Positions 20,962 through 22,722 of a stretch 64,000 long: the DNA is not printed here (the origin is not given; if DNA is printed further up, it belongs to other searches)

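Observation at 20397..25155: NikR-headed TonB-dependent metal acquisition operon: nikR - TBDT - secreted hydrolase/FmdE fusion - His-rich permease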

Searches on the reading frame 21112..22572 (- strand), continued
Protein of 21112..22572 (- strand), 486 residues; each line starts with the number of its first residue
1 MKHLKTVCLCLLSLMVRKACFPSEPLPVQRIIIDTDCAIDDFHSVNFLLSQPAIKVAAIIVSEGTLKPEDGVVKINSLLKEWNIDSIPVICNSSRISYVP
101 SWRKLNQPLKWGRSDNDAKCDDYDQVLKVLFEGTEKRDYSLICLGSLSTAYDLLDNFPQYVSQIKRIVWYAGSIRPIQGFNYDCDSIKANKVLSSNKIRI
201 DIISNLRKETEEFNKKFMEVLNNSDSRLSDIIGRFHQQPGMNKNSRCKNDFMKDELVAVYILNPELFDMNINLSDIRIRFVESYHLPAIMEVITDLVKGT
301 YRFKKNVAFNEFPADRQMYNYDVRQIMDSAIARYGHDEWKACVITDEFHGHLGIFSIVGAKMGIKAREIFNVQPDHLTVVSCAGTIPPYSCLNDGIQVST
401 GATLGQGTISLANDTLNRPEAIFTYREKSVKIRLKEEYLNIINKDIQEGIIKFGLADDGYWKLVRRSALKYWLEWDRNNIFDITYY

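Call 15: search_solved_structures(query=A1, max_evalue=0.01, show_alignments=3)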
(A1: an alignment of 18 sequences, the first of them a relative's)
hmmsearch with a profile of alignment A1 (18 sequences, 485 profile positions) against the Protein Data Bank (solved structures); distinct sequences matched with E-value up to 0.01: 30.
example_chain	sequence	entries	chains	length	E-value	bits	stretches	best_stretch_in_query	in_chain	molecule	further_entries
1yoe_A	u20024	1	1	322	3.1e-18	69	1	31-266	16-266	Hypothetical protein ybeK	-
3g5i_A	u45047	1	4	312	3.8e-18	68.7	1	31-266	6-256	Pyrimidine-specific ribonucleoside hydrolase rihA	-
4kpo_A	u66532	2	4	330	1.8e-14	56.6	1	24-268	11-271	Nucleoside N-ribohydrolase 3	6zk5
4wr2_A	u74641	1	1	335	2.2e-14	56.3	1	26-267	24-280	Pyrimidine-specific ribonucleoside hydrolase RihA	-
6zk1_A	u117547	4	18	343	4.1e-14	55.4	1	24-268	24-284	Pyrimidine-specific ribonucleoside hydrolase rihA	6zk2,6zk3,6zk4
4kpn_A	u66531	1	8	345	1.5e-13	53.6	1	22-265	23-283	Nucleoside N-ribohydrolase 1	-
8db6_B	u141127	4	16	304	1e-12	50.8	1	31-193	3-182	Inosine-uridine preferring nucleoside hydrolase family protein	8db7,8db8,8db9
5tsq_A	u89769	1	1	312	1e-11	47.5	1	29-274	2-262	IUnH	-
5mj7_A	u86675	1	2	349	2.8e-11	46.1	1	27-256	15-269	Uncharacterized protein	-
8ctm_A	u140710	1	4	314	1.5e-10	43.7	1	29-269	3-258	Inosine-uridine preferring nucleoside hydrolase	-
3fz0_A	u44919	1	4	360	1.8e-10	43.4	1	27-163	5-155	Nucleoside hydrolase, putative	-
2c40_A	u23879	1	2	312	3.5e-10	42.5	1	30-271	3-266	INOSINE-URIDINE PREFERRING NUCLEOSIDE HYDROLASE FAMILY PROTEIN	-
3t8i_A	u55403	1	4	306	5.8e-10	41.7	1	29-236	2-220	Purine nucleosidase, (IunH-2)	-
8qnd_A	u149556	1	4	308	6.5e-10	41.6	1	26-266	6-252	Inosine-uridine nucleoside N-ribohydrolase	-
1ezr_A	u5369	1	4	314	2e-09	40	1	29-268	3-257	NUCLEOSIDE HYDROLASE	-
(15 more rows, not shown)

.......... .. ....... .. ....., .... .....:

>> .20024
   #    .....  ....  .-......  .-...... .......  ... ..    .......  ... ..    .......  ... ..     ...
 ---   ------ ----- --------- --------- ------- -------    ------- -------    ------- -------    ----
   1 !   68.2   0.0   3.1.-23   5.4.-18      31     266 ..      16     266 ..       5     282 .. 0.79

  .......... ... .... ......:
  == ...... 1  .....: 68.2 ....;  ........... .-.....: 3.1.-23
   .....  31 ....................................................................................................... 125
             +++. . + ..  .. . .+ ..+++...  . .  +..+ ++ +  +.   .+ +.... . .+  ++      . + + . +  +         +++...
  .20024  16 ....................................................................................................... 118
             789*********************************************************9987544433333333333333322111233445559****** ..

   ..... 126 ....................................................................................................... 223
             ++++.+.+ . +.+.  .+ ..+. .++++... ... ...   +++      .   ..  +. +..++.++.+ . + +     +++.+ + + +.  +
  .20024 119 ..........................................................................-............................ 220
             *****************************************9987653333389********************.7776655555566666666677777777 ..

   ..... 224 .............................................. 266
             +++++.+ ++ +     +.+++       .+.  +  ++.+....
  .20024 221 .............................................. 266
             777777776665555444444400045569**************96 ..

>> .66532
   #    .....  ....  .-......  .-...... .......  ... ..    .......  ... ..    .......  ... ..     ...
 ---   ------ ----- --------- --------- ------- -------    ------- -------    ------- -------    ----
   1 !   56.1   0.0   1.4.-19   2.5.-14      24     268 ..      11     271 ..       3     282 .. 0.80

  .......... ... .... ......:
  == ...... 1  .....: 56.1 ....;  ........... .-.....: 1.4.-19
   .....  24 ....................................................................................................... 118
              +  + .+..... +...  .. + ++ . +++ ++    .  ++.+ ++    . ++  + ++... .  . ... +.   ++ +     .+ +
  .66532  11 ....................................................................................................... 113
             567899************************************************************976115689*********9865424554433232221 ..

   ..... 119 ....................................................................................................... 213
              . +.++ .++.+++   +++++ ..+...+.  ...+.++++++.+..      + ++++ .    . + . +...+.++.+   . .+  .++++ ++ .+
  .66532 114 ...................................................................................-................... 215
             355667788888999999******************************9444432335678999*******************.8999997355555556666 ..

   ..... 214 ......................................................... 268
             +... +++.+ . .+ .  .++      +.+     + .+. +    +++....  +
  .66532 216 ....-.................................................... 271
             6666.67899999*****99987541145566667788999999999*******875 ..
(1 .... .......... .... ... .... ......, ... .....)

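Call 21: search_protein_families(library=pfam, proteins=[L033:8952-9431:-, L020:4189-4887:+, L020:4850-5215:+, L015:9505-10431:+, L076:10488-11297:+, L057:8383-9093:+, L075:1622-2359:-, L069:2480-3658:-, L075:3540-4361:-, L079:10488-11588:+], max_evalue=0.01)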
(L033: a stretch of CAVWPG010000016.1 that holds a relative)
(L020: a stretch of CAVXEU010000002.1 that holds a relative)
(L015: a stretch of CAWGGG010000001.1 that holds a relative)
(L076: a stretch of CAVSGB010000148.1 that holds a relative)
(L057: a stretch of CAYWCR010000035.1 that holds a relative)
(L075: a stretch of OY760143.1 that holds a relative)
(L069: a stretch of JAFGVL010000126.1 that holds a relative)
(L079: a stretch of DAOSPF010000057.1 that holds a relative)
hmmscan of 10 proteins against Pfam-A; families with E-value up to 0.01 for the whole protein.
L033:8952-9431:- (159 aa): 1 family
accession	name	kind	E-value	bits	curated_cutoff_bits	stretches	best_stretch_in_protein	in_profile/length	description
PF20420.3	DUF6702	-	9.2e-14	52.1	24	1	15-147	8-140/141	Domain of unknown function (DUF6702)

L020:4189-4887:+ (232 aa): 2 families
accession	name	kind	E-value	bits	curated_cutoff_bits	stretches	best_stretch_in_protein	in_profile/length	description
PF01891.21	CbiM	-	1.4e-62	211.6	23.1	1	2-215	1-201/205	Cobalt uptake substrate-specific transmembrane region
PF12822.12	ECF_trnsprt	-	5.3e-07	30.2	30.7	1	43-209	6-165/169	ECF transporter, substrate-specific component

L020:4850-5215:+ (121 aa): 1 family
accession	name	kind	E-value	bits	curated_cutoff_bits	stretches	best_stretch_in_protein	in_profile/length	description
PF13190.11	PDGLE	-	1.8e-09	37.8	27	1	17-117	2-101/102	PDGLE domain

L015:9505-10431:+ (308 aa): 1 family
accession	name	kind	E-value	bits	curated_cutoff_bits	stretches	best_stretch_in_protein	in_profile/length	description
PF02361.21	CbiQ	-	8.2e-28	98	25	1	59-278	7-211/216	Cobalt transport protein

L076:10488-11297:+ (269 aa): 9 families
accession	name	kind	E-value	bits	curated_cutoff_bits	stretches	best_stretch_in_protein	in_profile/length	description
PF00005.33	ABC_tran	-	1e-32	114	25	1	21-172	1-136/137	ABC transporter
PF13304.12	AAA_21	-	5.2e-15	56.7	27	1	146-208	239-304/304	AAA domain, putative AbiEii toxin, Type IV TA system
PF02463.25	SMC_N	-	2.7e-08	33.9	40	1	32-221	25-216/220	RecF/RecN/SMC N terminal domain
PF13175.12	AAA_15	-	8.9e-08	32.6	32.1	1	163-207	329-374/374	AAA ATPase domain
PF13555.12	AAA_29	-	5.6e-05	23.3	27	1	25-59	16-50/61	P-loop containing region of AAA domain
PF13476.12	AAA_23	-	6.5e-05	24.1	27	1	6-77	3-63/201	AAA domain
PF13166.12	AAA_13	-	9.2e-05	21.8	36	1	160-214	523-581/713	AAA domain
PF25199.1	nSTAND_NTPase5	-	0.0022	18.3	34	0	30-56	40-66/145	Novel STAND NTPase 5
PF13558.12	SbcC_Walker_B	-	0.0093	16.6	27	0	140-187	28-88/90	SbcC/RAD50-like, Walker B motif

L057:8383-9093:+ (236 aa): 1 family
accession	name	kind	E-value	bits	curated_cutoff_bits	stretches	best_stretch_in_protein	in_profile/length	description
PF13386.12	DsbD_2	-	1.6e-07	31.8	24.9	1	42-230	29-198/199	Cytochrome C biogenesis protein transmembrane region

L075:1622-2359:- (245 aa): 1 family
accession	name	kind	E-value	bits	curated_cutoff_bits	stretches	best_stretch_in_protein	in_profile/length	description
PF00731.26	AIRC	-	9.8e-17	61.3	30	1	118-242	2-126/148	AIR carboxylase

L069:2480-3658:- (392 aa): 1 family
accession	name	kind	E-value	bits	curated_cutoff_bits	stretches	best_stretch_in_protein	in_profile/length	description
PF01969.22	Ni_insertion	-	4.2e-148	493.9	22.1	1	4-384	1-374/375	Nickel insertion protein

L075:3540-4361:- (273 aa): 5 families
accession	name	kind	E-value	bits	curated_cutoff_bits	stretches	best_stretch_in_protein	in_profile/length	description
PF02540.23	NAD_synthase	-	4.2e-09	36.3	21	1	22-89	18-85/242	NAD synthase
PF01171.26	ATP_bind_3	-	1.1e-05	25.6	27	1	26-111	3-90/182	PP-loop family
PF03054.22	tRNA_Me_trans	-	5.1e-05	23.5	20.6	0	26-87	4-74/202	tRNA methyl transferase HUP domain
PF06508.19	QueC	-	0.00085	19.3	22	1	25-88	2-63/210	Queuosine biosynthesis protein QueC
PF00733.27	Asn_synthase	-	0.0035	17.5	21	1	28-82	23-76/354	Asparagine synthase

L079:10488-11588:+ (366 aa): 1 family
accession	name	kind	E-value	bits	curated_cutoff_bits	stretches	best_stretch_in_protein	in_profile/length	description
PF01497.23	Peripla_BP_2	-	9.6e-19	68.1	27.5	1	53-294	1-228/235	Periplasmic binding protein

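Call 22: search_protein_families(library=ncbifam, proteins=[L033:8952-9431:-, L020:4189-4887:+, L020:4850-5215:+, L015:9505-10431:+, L076:10488-11297:+, L057:8383-9093:+, L075:1622-2359:-, L069:2480-3658:-, L075:3540-4361:-, L079:10488-11588:+], max_evalue=0.001)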
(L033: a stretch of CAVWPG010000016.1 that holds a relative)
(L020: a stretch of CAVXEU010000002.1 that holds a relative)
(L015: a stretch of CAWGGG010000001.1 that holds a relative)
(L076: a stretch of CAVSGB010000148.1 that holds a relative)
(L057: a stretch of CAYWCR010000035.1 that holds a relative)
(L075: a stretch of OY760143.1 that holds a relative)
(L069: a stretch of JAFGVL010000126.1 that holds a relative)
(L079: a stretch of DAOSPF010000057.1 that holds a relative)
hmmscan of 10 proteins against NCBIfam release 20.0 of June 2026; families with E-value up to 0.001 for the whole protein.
L033:8952-9431:- (159 aa): 0 families

L020:4189-4887:+ (232 aa): 12 families
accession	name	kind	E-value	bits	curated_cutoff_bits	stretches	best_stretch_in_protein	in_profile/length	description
NF005598.0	PRK07331.1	equivalog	7.3e-93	311.5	401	1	1-227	1-227/323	cobalt transporter CbiM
NF008873.0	PRK11909.1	equivalog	2.1e-91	305.8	225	1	1-222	1-219/230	cobalt transporter CbiM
NF004902.0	PRK06265.1-1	equivalog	2.8e-39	135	219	1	1-220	1-203/213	cobalt transporter CbiM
NF006184.0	PRK08319.1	equivalog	2.5e-31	108.9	180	1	1-219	1-211/224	energy-coupling factor ABC transporter permease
TIGR00123.1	cbiM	equivalog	9.4e-24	84.5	184.15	1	1-216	1-208/214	cobalt ECF transporter S component CbiM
NF004906.0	PRK06265.2-1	equivalog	7.7e-19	68.4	205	1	1-214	1-203/212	cobalt transporter CbiM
NF004905.0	PRK06265.1-5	equivalog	1.4e-18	67.8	173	1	1-213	1-190/205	cobalt transporter CbiM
NF004909.0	PRK06265.2-5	equivalog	4e-18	66.2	172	1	1-219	1-193/196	cobalt transporter CbiM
NF004907.0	PRK06265.2-2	subfamily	1.3e-13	51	200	1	1-215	21-212/221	cobalt transporter CbiM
NF004903.0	PRK06265.1-3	equivalog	8.6e-13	48.2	193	1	1-217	2-195/211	cobalt transporter CbiM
NF004908.0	PRK06265.2-3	equivalog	1.6e-10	41.3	205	1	1-157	1-149/211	cobalt transporter CbiM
NF004904.0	PRK06265.1-4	equivalog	4.7e-09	36.2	172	1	1-152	1-145/206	cobalt transporter CbiM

L020:4850-5215:+ (121 aa): 1 family
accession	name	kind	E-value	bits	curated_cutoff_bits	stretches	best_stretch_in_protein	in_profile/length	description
NF005598.0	PRK07331.1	equivalog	5.4e-17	62.2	401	1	11-118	225-321/323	cobalt transporter CbiM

L015:9505-10431:+ (308 aa): 1 family
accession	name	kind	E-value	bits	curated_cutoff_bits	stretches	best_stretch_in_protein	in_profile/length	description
TIGR02454.1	ECF_T_CbiQ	equivalog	1.4e-31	109.9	111.8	1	60-273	1-200/200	cobalt ECF transporter T component CbiQ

L076:10488-11297:+ (269 aa): 193 families (the best 25 are shown)
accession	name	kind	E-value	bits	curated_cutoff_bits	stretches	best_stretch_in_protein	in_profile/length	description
TIGR04521.1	ECF_ATPase_2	equivalog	2.8e-65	220.2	330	1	5-245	1-245/279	energy-coupling factor transporter ATPase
NF010171.0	PRK13652.1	equivalog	1.5e-56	191.5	476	1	4-245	3-238/277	cobalt transporter ATP-binding subunit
TIGR04520.1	ECF_ATPase_1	equivalog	3.8e-54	183.9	315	1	5-244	1-235/269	energy-coupling factor transporter ATPase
TIGR01166.1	cbiO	subfamily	4.1e-51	173.2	211.8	1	16-206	3-189/190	cobalt ABC transporter, ATP-binding protein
NF010170.0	PRK13651.1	equivalog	4.5e-51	173.6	432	1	5-251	3-271/308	cobalt transporter ATP-binding subunit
NF010157.0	PRK13636.1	equivalog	1.2e-49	169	463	1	3-245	4-242/285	cobalt transporter ATP-binding subunit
NF010155.0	PRK13634.1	equivalog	7.1e-49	166.6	413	1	5-244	3-245/290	energy-coupling factor ABC transporter ATP-binding protein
NF010158.0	PRK13637.1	equivalog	4.1e-48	163.9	390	1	5-243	3-243/287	energy-coupling factor transporter ATPase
NF010156.0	PRK13635.1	equivalog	1.8e-47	161.8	392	1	3-242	4-237/279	energy-coupling factor ABC transporter ATP-binding protein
NF010153.0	PRK13631.1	equivalog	2.1e-43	148.5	463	1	5-246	22-277/320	cobalt transporter ATP-binding subunit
NF010166.0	PRK13646.1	equivalog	7.5e-42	143.6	458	1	5-240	3-241/286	energy-coupling factor transporter ATPase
TIGR02673.1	FtsE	equivalog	8.9e-42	143.2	264.85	1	4-219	1-212/214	cell division ATP-binding protein FtsE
TIGR01188.1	drrA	subfamily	1.3e-41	142.9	312.45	1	17-233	5-212/302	daunorubicin resistance ABC transporter, ATP-binding protein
NF010167.0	PRK13648.1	subfamily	4.6e-41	141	241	1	3-243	6-240/269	energy-coupling factor transporter ATPase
NF040840.2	tungstate_WtpC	equivalog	2.4e-40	138.9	440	1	5-234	2-220/347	tungstate ABC transporter ATP-binding protein WtpC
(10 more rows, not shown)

L057:8383-9093:+ (236 aa): 1 family
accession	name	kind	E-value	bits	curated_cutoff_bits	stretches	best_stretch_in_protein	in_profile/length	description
NF007454.0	PRK10019.1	subfamily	0.00058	19.2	195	1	93-140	99-146/283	nickel/cobalt efflux transporter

L075:1622-2359:- (245 aa): 2 families
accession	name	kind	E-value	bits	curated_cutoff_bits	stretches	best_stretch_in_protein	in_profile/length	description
NF033503.1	LarB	equivalog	1.5e-91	305.8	175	1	37-244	1-208/209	nickel pincer cofactor biosynthesis protein LarB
TIGR01162.1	purE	equivalog_domain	2.7e-11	43.2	149.6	1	118-239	1-122/156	5-(carboxyamino)imidazole ribonucleotide mutase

L069:2480-3658:- (392 aa): 2 families
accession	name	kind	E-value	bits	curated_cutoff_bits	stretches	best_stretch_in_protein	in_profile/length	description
TIGR00299.2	nickel_LarC1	equivalog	4.6e-64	215.1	90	1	73-237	1-165/165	nickel pincer cofactor biosynthesis protein LarC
NF052512.1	nickel_LarC2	equivalog_domain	3.6e-48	162.5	50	1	255-371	2-118/118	nickel pincer cofactor biosynthesis protein LarC2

L075:3540-4361:- (273 aa): 12 families
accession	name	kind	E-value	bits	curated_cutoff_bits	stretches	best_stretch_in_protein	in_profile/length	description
TIGR00268.2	TIGR00268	equivalog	4.2e-86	288.4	150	1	11-268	2-259/259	ATP-dependent sacrificial sulfur transferase LarE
NF010587.0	PRK13980.1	equivalog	1.5e-11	44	255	1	21-99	30-108/267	NAD+ synthase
TIGR00552.1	nadE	equivalog_domain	4.7e-08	32.5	63.65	1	21-90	21-91/251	NAD(+) synthase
NF010588.0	PRK13981.1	equivalog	1.6e-06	26.8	479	1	23-90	286-353/546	NAD+ synthase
NF002048.0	PRK00876.1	subfamily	1e-05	24.5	313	1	20-82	35-97/330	NAD(+) synthase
TIGR02432.1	lysidine_TilS_N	equivalog_domain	1.1e-05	25.5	93.6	1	26-112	3-94/189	tRNA lysidine(34) synthetase TilS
TIGR00420.1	trmU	equivalog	2.3e-05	23.4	236.95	0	26-87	4-73/351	tRNA 2-thiouridine(34) synthase MnmA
NF006351.0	PRK08576.1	equivalog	3e-05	22.8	290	1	22-106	234-316/436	hypothetical protein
NF001138.1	PRK00143.1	equivalog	0.0002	20.5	284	0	26-87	3-70/345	tRNA 2-thiouridine(34) synthase MnmA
TIGR00884.1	guaA_Cterm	equivalog_domain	0.0003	20.2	338.75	0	24-173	18-180/310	glutamine-hydrolyzing GMP synthase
NF049949.1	tRNAsynTtuAPyrococ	equivalog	0.00076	18.7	450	0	24-132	49-159/292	tRNA-5-methyluridine(54) 2-sulfurtransferase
NF000848.1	PRK00074.1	equivalog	0.00099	17.8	400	0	23-87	214-279/512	glutamine-hydrolyzing GMP synthase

L079:10488-11588:+ (366 aa): 3 families
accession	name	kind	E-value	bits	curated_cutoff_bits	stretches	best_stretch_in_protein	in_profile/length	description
NF010649.0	PRK14048.1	equivalog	2e-09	37.1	374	1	10-204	12-212/374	ferrichrome/ferrioxamine B periplasmic transporter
NF047879.1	catechol_SstD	exception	3.4e-06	26.3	450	1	42-297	63-316/343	ferrated catecholamine ABC transporter substrate-binding lipoprotein SstD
TIGR03659.1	IsdE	equivalog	0.00019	20.7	298.65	1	95-295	74-265/292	heme ABC transporter substrate-binding protein IsdE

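Call 45: predict_structure(alignment_id=A1)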
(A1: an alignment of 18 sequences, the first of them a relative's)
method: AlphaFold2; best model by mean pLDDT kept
length: 486 residues; sequences in the alignment: 18
mean_pLDDT: 77.1   pTM: 0.71
mean pLDDT of the five models: 77.1, 76.5, 73.7, 73.2, 72.0
residues with pLDDT >= 90: 127; 70-90: 228; 50-70: 75; < 50: 56
segments of 3 or more residues with pLDDT < 50: 21-25, 304-352
pLDDT, mean of each block of 10 residues (from residue 1): 84 72 56 92 93 89 91 93 90 84 86 80 84 79 93 90 91 75 88 88 79 69 90 88 66 87 81 72 83 85 42 42 38 34 39 69 88 83 78 75 60 76 93 92 76 63 64 78 93
secondary structure, 60 per line:
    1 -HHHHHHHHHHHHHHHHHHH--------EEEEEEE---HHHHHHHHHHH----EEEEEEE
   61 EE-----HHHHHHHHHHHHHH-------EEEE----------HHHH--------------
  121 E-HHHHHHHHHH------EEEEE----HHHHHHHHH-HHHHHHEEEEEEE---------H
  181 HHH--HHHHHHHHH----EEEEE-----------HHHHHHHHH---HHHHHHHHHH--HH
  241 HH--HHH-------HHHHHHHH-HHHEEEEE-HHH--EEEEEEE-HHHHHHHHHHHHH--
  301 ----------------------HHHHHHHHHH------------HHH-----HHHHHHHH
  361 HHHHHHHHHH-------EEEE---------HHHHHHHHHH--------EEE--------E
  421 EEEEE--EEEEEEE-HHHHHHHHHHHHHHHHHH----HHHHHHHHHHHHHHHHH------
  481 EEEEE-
elements in order: H2-20 E29-35 H39-49 E54-62 H68-81 E89-92 H103-106 H123-132 E139-143 H148-156 H158-163 E164-170 H180-183 H186-194 E199-203 H215-223 H227-236 H239-242 H255-262 E267-271 E278-284 H286-298 H323-332 H353-370 E378-381 H391-400 E409-411 E420-425 E428-434 H436-453 H458-474 E481-485
